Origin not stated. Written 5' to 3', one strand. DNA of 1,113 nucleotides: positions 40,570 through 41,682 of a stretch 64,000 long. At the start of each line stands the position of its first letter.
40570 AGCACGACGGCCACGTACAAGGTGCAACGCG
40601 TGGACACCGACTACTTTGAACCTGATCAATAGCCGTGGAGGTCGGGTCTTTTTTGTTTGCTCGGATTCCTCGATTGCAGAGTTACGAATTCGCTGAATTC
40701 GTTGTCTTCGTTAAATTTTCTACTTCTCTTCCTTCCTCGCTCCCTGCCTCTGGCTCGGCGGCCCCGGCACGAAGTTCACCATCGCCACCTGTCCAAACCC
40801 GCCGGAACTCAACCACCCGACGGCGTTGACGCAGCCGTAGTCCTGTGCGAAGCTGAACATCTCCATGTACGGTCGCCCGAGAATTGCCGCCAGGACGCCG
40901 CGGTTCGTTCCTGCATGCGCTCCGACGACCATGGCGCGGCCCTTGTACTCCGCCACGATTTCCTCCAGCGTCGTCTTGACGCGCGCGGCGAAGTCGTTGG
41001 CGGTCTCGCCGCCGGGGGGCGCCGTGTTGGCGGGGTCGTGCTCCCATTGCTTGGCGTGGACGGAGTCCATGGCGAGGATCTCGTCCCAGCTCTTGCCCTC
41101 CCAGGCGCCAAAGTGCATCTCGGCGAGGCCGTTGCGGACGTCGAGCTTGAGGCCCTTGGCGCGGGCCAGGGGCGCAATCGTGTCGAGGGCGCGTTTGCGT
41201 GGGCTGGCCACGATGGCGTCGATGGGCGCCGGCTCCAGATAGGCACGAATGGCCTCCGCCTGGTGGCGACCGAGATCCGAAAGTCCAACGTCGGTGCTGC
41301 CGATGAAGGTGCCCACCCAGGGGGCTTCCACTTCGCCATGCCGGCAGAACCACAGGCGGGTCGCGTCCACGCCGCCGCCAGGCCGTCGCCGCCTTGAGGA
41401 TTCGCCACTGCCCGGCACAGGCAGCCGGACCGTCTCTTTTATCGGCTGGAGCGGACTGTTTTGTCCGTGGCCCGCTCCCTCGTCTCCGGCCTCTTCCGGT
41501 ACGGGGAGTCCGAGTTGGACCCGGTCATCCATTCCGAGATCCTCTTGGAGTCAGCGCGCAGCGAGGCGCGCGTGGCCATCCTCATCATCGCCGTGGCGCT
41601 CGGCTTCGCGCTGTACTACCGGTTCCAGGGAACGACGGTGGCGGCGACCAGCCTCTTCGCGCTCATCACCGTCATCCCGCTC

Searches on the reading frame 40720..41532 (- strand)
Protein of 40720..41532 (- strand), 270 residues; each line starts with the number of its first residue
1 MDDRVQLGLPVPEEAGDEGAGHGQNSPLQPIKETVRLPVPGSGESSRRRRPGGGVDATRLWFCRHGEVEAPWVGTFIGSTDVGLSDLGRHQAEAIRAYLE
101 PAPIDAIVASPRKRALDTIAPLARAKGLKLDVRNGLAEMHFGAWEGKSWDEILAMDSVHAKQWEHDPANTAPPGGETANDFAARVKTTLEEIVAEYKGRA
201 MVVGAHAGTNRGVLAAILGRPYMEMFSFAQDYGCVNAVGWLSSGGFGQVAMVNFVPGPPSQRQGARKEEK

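Call 61: search_protein_families(library=pfam, proteins=[window:40720-41532:-], max_evalue=0.001)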
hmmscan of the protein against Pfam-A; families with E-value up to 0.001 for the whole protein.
window:40720-41532:- (270 aa): 1 family
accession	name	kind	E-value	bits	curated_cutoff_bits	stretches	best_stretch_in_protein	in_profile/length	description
PF00300.27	His_Phos_1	-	1.3e-49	168.9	21.7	1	60-243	1-184/194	Histidine phosphatase superfamily (branch 1)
